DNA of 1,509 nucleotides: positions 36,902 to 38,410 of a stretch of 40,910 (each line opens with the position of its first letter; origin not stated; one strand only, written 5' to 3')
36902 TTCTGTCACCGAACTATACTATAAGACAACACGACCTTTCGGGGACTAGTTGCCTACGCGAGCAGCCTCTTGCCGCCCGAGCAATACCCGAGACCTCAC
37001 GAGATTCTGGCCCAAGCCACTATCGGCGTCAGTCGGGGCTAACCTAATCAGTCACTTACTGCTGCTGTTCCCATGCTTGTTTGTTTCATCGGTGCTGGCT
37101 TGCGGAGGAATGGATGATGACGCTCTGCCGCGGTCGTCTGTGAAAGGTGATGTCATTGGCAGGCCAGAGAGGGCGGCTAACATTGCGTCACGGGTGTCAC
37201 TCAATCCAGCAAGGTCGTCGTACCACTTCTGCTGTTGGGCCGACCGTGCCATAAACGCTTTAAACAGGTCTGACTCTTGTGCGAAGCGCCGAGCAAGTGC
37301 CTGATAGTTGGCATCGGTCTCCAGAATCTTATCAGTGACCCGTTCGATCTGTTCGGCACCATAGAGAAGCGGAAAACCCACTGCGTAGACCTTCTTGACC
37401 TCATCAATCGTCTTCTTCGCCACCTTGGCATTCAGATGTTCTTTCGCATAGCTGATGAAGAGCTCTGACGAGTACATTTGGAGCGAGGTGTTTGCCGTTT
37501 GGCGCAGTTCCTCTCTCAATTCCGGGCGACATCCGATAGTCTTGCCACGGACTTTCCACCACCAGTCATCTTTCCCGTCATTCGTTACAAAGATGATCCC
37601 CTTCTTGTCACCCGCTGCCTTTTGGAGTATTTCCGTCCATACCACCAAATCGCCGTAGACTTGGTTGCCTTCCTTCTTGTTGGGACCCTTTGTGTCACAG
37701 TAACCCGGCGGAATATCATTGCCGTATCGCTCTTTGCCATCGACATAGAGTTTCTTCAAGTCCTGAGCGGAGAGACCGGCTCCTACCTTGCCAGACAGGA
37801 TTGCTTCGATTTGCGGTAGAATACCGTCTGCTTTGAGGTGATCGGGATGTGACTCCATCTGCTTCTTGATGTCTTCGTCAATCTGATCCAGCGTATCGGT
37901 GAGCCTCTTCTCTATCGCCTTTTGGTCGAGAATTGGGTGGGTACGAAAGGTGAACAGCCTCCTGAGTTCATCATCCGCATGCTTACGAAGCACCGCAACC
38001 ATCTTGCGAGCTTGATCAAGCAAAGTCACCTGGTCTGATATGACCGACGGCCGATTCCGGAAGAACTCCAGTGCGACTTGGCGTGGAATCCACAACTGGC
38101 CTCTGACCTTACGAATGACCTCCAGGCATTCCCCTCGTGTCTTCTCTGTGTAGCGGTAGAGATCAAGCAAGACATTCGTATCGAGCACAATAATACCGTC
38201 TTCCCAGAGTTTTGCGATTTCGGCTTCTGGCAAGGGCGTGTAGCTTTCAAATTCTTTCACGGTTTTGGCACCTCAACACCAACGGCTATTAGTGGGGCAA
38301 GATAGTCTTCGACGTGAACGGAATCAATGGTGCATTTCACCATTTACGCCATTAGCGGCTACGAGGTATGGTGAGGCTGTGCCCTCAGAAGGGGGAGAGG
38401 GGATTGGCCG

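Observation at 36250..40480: Lower-GC, codon-atypical island with a HEPN-motif protein, a PIN-like (DUF4935-type) protein and a giant Ala-rich protein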

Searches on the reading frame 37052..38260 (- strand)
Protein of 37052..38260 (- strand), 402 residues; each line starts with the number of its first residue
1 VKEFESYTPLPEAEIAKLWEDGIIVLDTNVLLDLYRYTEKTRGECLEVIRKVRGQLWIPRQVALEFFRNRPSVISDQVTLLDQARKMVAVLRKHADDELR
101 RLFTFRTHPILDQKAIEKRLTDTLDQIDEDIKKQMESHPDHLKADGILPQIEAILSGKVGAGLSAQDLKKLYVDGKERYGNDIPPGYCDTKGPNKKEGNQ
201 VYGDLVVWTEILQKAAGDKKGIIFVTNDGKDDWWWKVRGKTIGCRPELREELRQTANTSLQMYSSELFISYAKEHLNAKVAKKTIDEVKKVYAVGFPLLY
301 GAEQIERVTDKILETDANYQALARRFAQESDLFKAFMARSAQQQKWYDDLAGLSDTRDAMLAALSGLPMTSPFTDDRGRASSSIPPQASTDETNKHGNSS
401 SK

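Call 3: search_protein_families(library=pfam, proteins=[window:37052-38260:-], max_evalue=1)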
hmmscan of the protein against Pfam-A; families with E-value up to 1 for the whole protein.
window:37052-38260:- (402 aa): 8 families
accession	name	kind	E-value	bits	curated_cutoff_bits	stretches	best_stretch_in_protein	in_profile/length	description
PF18476.7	PIN_8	-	6.8e-63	213.1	26.1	1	23-248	1-227/227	PIN like domain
PF16289.11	PIN_12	-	1.3e-09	39.1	32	1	24-231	1-171/172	PIN domain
PF11482.13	DUF3208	-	0.00068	20.4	25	1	48-141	3-96/108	Protein of unknown function (DUF3208)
PF13638.12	PIN_4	-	0.0056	17.4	21.9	1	24-133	1-94/132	PIN domain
PF01850.27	PIN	-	0.0061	17.6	23.6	1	24-68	1-43/120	PIN domain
PF09406.16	DUF2004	-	0.034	14.9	27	1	239-292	57-111/122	Protein of unknown function (DUF2004)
PF08655.15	DASH_Ask1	-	0.084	13.2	20.7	0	306-342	24-60/64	DASH complex subunit Ask1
PF13470.12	PIN_3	-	0.38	12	27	1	24-125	2-94/115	PIN domain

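Call 4: search_protein_families(library=padloc, proteins=[window:37052-38260:-], max_evalue=1)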
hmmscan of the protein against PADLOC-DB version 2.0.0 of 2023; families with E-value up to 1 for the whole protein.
window:37052-38260:- (402 aa): 0 families

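Call 5: search_protein_families(library=ncbifam, proteins=[window:37052-38260:-], max_evalue=1)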
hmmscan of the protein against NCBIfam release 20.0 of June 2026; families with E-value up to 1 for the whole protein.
window:37052-38260:- (402 aa): 1 family
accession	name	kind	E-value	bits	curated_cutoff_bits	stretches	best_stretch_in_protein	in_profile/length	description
NF047958.1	broad_LIC11966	domain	0.34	11.2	40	1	77-135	62-120/134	LIC11966 family surface protein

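Call 9: find_encoding_contigs(protein=window:37052-38260:-, flank=10000, max_places=6)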
Protein window:37052-38260:- (402 aa): 2 contigs read that carry it; 2 places shown.
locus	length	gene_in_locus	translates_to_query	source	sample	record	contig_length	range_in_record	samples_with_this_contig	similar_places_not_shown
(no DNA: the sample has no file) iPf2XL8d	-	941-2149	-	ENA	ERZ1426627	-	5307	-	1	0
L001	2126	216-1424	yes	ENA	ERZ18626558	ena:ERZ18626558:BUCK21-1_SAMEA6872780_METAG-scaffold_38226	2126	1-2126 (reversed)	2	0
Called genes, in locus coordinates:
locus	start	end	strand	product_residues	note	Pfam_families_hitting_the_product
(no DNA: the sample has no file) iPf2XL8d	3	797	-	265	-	?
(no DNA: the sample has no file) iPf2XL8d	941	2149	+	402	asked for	PF16289:PIN_12 (faint), PF18476:PIN_8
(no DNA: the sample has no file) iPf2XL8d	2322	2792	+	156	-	-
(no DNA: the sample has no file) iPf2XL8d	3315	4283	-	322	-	PF00480:ROK, PF01869:BcrAD_BadFG (weak)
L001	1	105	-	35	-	?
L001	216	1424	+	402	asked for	PF16289:PIN_12 (faint), PF18476:PIN_8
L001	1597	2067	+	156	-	-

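Call 11: find_homologous_proteins(query=window:37052-38260:-)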
Query window:37052-38260:- (402 aa): 136 proteins with E <= 0.001 among 8000 candidates; the best 120 are listed.
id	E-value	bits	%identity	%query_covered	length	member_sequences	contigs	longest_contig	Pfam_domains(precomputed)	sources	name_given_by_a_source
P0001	1.2e-268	909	100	100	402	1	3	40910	PF18476.8,PF16289.12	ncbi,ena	-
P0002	4.2e-107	377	54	73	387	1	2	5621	PF18476.8,PF16289.12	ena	-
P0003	1.5e-80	289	45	72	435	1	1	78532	PF18476.8,PF16289.12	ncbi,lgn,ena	-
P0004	8.7e-79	283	42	72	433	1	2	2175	PF18476.8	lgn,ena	-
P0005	2.0e-76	276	43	72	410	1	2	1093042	PF18476.8,PF16289.12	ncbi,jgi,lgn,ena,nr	ncbi:MAG: DUF4935 domain-containing protein [Ignavibacterium sp.]|nr:DUF4935 domain-containing prote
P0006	4.1e-75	271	45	72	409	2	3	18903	PF18476.8,PF16289.12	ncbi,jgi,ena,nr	ncbi:DUF4935 domain-containing protein [bacterium]|nr:DUF4935 domain-containing protein [bacterium] 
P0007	4.6e-73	265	42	72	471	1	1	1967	PF18476.8,PF16289.12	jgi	jgi:hypothetical protein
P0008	1.5e-72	263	40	72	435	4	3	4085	PF18476.8,PF16289.12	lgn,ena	-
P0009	9.8e-72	260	42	72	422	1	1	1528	PF18476.8,PF16289.12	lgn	-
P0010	1.8e-58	217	38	78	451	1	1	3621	PF18476.8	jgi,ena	-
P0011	2.1e-57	213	38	72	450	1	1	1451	PF18476.8,PF16289.12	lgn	-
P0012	2.7e-57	213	36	80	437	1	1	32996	PF18476.8,PF16289.12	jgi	jgi:hypothetical protein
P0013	6.2e-57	212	37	77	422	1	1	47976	PF18476.8,PF16289.12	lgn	-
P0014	7.1e-56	208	36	78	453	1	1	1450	PF18476.8,PF16289.12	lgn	-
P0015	1.8e-55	207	36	72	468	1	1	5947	PF18476.8,PF16289.12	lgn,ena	-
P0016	8.5e-55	204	36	72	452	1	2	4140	PF18476.8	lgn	-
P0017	1.4e-54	204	37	72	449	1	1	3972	PF18476.8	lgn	-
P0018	2.3e-54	203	38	71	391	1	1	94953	PF18476.8,PF16289.12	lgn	-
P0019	5.5e-54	202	37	71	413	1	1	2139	PF18476.8,PF16289.12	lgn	-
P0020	2.3e-52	197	37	71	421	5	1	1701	PF18476.8,PF16289.12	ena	-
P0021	1.0e-51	194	36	71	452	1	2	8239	PF13395.13,PF01844.30,PF18476.8,PF14279.13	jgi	jgi:5-methylcytosine-specific restriction endonuclease McrA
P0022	2.0e-51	193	37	72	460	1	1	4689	PF18476.8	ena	-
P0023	3.9e-50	189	35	72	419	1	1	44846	PF18476.8,PF16289.12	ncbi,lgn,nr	ncbi:MAG: DUF4935 domain-containing protein [Chloroflexi bacterium]|nr:DUF4935 domain-containing pro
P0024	1.6e-49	187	35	72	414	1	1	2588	PF18476.8,PF16289.12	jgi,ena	-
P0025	6.2e-49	185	36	71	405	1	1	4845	PF18476.8,PF16289.12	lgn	-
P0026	1.4e-48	184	37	73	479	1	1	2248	PF18476.8,PF16289.12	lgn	-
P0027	3.6e-48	183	35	72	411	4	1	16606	PF18476.8,PF16289.12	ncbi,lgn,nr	ncbi:MAG: PIN domain-containing protein [Pseudomonas sp.]|nr:PIN domain-containing protein [Pseudomo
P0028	1.8e-47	180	35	72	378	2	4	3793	PF18476.8,PF16289.12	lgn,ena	-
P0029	2.3e-47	180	37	72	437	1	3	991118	PF18476.8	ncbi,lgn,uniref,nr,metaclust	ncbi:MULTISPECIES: PIN-like domain-containing protein [unclassified Ensifer]|uniref:PIN-like domain-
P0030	2.6e-47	180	37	72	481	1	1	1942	PF18476.8,PF16289.12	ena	-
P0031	3.1e-47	180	34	72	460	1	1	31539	PF13576.13,PF18476.8,PF13599.14,PF00805.29,PF16289.12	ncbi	-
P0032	4.2e-47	179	37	72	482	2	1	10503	PF18476.8,PF16289.12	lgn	-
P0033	5.8e-47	179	37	72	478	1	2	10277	PF18476.8,PF16289.12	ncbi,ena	-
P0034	6.2e-47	179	34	72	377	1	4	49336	PF18476.8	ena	-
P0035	1.2e-46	178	34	72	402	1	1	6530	PF18476.8,PF16289.12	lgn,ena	-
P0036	1.6e-46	177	39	71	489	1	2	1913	PF18476.8,PF16289.12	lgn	-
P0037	1.7e-46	177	37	72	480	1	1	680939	PF18476.8,PF16289.12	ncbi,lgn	-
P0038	4.5e-46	176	37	72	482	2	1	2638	PF18476.8,PF16289.12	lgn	-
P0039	5.9e-46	175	34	72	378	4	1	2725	PF18476.8,PF16289.12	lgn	-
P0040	7.5e-46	175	36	72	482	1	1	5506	PF18476.8,PF16289.12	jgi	jgi:hypothetical protein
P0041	9.9e-46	175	35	72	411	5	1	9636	PF18476.8,PF16289.12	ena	-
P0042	1.3e-45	174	35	72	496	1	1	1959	PF18476.8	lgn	-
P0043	1.9e-45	174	33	72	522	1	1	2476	PF18476.8,PF16289.12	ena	-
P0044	2.0e-45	174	35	72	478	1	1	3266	PF18476.8,PF16289.12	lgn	-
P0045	2.2e-45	174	37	72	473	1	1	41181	PF18476.8,PF16289.12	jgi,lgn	-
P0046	4.4e-45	172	34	73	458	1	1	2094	PF18476.8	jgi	jgi:hypothetical protein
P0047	9.8e-45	171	33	72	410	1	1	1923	PF18476.8,PF16289.12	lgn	-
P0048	1.9e-44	170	35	72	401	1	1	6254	PF18476.8,PF16289.12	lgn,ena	-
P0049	2.1e-44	170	34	79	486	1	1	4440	PF18476.8,PF16289.12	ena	-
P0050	4.0e-44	169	35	72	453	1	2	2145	PF18476.8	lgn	-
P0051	7.4e-44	168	37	73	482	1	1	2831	PF18476.8,PF16289.12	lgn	-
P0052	7.7e-44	168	36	72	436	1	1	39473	PF18476.8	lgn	-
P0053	9.4e-44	168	30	89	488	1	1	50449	PF18476.8,PF16289.12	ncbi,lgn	-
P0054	2.2e-43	167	35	72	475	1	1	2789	PF18476.8,PF16289.12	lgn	-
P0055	2.5e-43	167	36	72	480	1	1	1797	PF18476.8,PF16289.12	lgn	-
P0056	2.7e-43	167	33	71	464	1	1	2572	PF18476.8,PF16289.12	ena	-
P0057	4.1e-43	166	33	72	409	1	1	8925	PF18476.8,PF16289.12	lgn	-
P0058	4.3e-43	166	36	71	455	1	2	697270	PF18476.8,PF16289.12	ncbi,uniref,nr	ncbi:PIN domain-containing protein [Rhizobiaceae bacterium n13]|uniref:PIN domain-containing protein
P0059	6.2e-43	165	34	73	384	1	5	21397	PF18476.8,PF16289.12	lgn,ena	-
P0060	8.9e-43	165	33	75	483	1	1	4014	PF18476.8,PF16289.12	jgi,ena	-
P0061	1.4e-42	164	35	73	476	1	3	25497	PF18476.8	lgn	-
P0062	1.4e-42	164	34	72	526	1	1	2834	PF01850.28,PF18476.8,PF16289.12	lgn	-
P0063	1.6e-42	164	35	72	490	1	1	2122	PF18476.8,PF16289.12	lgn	-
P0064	1.6e-42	164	34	70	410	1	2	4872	PF18476.8,PF16289.12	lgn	-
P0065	2.6e-42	163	33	69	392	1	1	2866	PF18476.8,PF16289.12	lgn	-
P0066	3.5e-42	163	35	70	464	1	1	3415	PF18476.8,PF16289.12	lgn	-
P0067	3.6e-42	163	37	71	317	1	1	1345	PF01850.28,PF18476.8,PF16289.12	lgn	-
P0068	4.1e-42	163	35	72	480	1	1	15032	PF18476.8,PF16289.12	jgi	jgi:hypothetical protein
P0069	9.0e-42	162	32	72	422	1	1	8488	PF18476.8,PF16289.12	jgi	jgi:hypothetical protein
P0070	1.0e-41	161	35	68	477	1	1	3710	PF18476.8,PF16289.12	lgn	-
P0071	1.2e-41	161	31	72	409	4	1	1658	PF18476.8,PF16289.12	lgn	-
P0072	2.3e-41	160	35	71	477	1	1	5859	PF18476.8,PF16289.12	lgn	-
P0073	3.1e-41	160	35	79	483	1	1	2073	PF18476.8,PF16289.12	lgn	-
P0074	3.2e-41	160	33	80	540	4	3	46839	PF18476.8,PF16289.12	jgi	-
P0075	7.4e-41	159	35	71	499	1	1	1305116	PF18476.8,PF16289.12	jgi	jgi:hypothetical protein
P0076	7.5e-41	159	36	72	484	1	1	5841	PF18476.8,PF16289.12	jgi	jgi:hypothetical protein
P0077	7.6e-41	159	34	71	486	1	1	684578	PF18476.8,PF16289.12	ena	-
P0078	8.8e-41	158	35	72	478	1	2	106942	PF18476.8,PF16289.12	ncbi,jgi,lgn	jgi:hypothetical protein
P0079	1.3e-40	158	35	72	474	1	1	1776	PF18476.8,PF16289.12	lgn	-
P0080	1.6e-40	158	34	72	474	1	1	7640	PF18476.8,PF16289.12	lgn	-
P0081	2.1e-40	157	35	72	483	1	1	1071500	PF18476.8,PF16289.12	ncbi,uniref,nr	ncbi:PIN domain-containing protein [Brucella pseudogrignonensis]|uniref:PIN-like domain-containing p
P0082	6.5e-40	155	35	72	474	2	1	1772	PF18476.8,PF16289.12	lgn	-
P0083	7.1e-40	155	32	72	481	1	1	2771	PF18476.8,PF16289.12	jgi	-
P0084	8.0e-40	155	34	72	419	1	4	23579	PF18476.8,PF16289.12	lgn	-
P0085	4.0e-39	153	36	70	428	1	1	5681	PF18476.8,PF16289.12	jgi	jgi:hypothetical protein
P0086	1.6e-38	151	31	72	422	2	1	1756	PF18476.8,PF16289.12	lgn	-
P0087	3.9e-38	150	33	72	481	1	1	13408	PF18476.8,PF16289.12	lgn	-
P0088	5.1e-38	149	30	71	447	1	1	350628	PF18476.8,PF16289.12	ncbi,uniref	ncbi:PIN domain-containing protein [Pseudomonas fluorescens]|uniref:PIN domain-containing protein n=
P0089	3.5e-37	147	32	72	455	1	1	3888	PF18476.8,PF16289.12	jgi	jgi:hypothetical protein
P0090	4.2e-37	146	34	71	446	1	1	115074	PF18476.8,PF16289.12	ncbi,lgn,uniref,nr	ncbi:PIN domain-containing protein [Frankia sp. R82]|uniref:PIN domain-containing protein n=1 Tax=Fr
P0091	5.6e-37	146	36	70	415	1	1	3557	PF18476.8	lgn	-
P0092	8.9e-37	145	34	71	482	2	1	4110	PF18476.8,PF16289.12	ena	-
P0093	8.9e-37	145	34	71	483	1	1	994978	PF18476.8,PF16289.12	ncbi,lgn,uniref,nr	ncbi:hypothetical protein EC845_1972 [Comamonas sp. BIGb0124]|uniref:PIN-like domain-containing prot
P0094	3.5e-36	143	32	75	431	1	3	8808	PF18476.8,PF16289.12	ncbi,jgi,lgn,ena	jgi:hypothetical protein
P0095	3.9e-36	143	30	88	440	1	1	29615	PF18476.8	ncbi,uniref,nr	ncbi:PIN-like domain-containing protein [Desmonostoc muscorum LEGE 12446]|uniref:PIN like domain-con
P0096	4.3e-36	143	32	72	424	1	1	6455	PF18476.8,PF16289.12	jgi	jgi:hypothetical protein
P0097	7.9e-36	142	33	70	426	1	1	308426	PF18476.8,PF16289.12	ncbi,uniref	ncbi:PIN-like domain-containing protein [Micromonospora sp. NPDC005367]|uniref:PIN domain-containing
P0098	2.8e-35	140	31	87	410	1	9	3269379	PF18476.8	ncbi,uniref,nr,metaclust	ncbi:PIN-like domain-containing protein [Pseudoalteromonas ruthenica]|uniref:PIN-like domain-contain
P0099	3.1e-35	140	32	70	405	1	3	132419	PF18476.8,PF16289.12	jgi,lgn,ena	-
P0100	4.5e-35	140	35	72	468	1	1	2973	PF18476.8,PF16289.12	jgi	jgi:hypothetical protein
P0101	4.5e-35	140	32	66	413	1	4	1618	PF18476.8,PF16289.12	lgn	-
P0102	5.7e-35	139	31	80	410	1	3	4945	PF18476.8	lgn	-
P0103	1.8e-34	138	34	72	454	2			PF18476.8,PF16289.12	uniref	uniref:PIN domain-containing protein n=1 Tax=Xanthomonas sp. 0924 TaxID=2835534 RepID=UPI003F7F9C84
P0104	2.1e-34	137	30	71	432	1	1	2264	PF18476.8,PF16289.12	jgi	jgi:hypothetical protein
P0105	2.1e-34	137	29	73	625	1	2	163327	PF18476.8,PF16289.12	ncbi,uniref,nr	ncbi:PIN-like domain-containing protein [Limnoraphis robusta Tam1]|uniref:PIN-like domain-containing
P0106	2.7e-34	137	32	68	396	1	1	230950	PF18476.8,PF16289.12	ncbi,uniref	ncbi:PIN domain-containing protein [Streptomyces sp. NPDC056683]|uniref:PIN domain-containing protei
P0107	4.9e-34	136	32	73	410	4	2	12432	PF18476.8,PF16289.12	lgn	-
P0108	7.3e-34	136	32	72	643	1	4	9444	PF13576.13,PF18476.8,PF13599.14,PF00805.29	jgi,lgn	-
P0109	1.3e-33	135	34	72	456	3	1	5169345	PF18476.8,PF16289.12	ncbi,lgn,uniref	ncbi:PIN-like domain-containing protein [Xanthomonas sp. 10-10]|uniref:PIN-like domain-containing pr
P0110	9.6e-33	132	32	78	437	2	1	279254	PF18476.8,PF16289.12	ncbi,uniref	ncbi:PIN domain-containing protein [Streptomyces sp. NPDC059568]|uniref:PIN domain-containing protei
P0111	1.4e-32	131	29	72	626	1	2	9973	PF18476.8,PF16289.12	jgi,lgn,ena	jgi:hypothetical protein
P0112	2.3e-32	131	33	68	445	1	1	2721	PF18476.8,PF04471.19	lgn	-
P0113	2.7e-32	130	32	65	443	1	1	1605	PF18476.8,PF16289.12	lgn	-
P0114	4.0e-32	130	34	67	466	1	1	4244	PF18476.8,PF16289.12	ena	-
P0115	5.0e-32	130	31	72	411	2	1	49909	PF18476.8,PF16289.12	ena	-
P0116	6.9e-32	129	34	65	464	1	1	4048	PF18476.8,PF16289.12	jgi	jgi:hypothetical protein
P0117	8.7e-32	129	32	73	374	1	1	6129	PF18476.8,PF16289.12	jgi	jgi:hypothetical protein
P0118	1.8e-30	124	32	71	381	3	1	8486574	PF18476.8,PF16289.12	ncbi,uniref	ncbi:PIN domain-containing protein [Streptomyces niveus]|uniref:PIN-like domain-containing protein n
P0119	4.3e-30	123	31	68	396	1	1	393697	PF18476.8,PF16289.12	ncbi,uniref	ncbi:PIN-like domain-containing protein [Micromonospora citrea]|uniref:PIN-like domain-containing pr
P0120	4.6e-30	123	29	72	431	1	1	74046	PF18476.8,PF16289.12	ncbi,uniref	ncbi:PIN-like domain-containing protein [Micromonospora zamorensis]|uniref:PIN-like domain-containin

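Call 15: find_encoding_contigs(protein=P0002, flank=10000)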
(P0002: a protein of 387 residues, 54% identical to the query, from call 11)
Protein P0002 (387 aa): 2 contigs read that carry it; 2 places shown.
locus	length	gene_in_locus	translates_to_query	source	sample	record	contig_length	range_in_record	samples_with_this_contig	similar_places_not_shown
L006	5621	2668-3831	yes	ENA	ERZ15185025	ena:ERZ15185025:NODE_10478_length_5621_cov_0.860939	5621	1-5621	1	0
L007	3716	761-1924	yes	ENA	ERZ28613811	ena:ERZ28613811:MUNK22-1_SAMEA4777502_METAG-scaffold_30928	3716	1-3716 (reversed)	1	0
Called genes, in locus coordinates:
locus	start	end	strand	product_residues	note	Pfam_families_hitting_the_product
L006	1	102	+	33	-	?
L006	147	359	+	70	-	PF19647:Septknot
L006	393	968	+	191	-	-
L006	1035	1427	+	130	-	-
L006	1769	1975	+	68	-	-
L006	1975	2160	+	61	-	-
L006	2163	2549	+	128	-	-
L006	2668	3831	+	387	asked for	PF16289:PIN_12 (faint), PF18476:PIN_8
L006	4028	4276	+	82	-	-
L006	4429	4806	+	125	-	-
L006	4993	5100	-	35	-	-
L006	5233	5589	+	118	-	-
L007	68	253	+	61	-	-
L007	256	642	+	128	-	-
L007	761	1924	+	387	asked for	PF16289:PIN_12 (faint), PF18476:PIN_8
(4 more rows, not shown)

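Call 46: find_related_loci(query=A4, collection=metagenome_contigs, flank=6000)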
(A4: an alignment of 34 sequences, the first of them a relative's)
Query A4 (402 aa) in metagenome_contigs; peptide patterns used: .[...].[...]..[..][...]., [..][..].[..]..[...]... (x = any residue, [..] = any of these).
600 stretches matched a pattern (row limit reached: there are more); 557 encode a relative of the query (tblastn E <= 1e-3); the best 80 are kept; 80 distinct loci.
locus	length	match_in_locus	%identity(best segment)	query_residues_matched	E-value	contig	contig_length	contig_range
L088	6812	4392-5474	40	4-382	2e-89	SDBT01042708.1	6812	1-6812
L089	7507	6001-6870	45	4-291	2e-79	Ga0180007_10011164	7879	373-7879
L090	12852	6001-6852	39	2-291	1e-68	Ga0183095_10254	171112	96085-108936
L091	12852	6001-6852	41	4-289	4e-67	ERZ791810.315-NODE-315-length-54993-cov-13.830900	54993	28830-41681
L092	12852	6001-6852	38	2-291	5e-65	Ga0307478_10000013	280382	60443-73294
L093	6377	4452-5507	35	4-338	2e-64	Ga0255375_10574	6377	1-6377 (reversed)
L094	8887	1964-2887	37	3-312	4e-64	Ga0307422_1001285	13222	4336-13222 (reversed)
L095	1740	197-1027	38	7-291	3e-66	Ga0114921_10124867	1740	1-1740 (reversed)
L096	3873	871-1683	39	14-291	7e-64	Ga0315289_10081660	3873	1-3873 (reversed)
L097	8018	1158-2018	40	2-291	4e-63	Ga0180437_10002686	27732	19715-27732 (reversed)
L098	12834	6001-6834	39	2-291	4e-63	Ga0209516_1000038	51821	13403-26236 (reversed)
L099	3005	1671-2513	38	2-294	8e-63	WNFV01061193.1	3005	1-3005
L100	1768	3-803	38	18-291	9e-65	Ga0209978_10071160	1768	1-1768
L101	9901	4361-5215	38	2-291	5e-62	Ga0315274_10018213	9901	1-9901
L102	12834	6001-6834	38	4-288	1e-61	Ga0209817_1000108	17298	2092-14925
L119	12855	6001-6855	35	4-291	1e-58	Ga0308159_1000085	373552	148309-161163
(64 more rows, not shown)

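Call 49: search_solved_structures(query=A4, max_evalue=1)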
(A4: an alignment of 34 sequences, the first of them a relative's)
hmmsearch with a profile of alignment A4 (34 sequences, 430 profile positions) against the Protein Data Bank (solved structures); distinct sequences matched with E-value up to 1: 1.
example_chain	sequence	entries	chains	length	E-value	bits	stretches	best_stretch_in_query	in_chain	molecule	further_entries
8jca_B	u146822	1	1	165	0.89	11.8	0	112-157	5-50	Pleckstrin homology domain-containing family M member 2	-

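Call 55: list_cluster_members(proteins=[window:37052-38260:-, window:36409-36879:-, window:38371-40425:+, window:38404-40425:+, window:38440-40425:+, window:38464-40425:+])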
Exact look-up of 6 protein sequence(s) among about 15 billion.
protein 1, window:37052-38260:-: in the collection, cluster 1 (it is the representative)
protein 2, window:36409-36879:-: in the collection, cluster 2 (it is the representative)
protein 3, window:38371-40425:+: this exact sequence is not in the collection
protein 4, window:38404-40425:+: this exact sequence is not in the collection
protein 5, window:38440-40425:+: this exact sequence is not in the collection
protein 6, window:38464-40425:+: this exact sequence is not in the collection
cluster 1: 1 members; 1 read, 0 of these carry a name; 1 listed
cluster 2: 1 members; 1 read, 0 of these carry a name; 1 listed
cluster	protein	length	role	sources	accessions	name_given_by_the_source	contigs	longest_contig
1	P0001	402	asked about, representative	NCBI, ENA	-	-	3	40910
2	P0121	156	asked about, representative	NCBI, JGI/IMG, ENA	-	-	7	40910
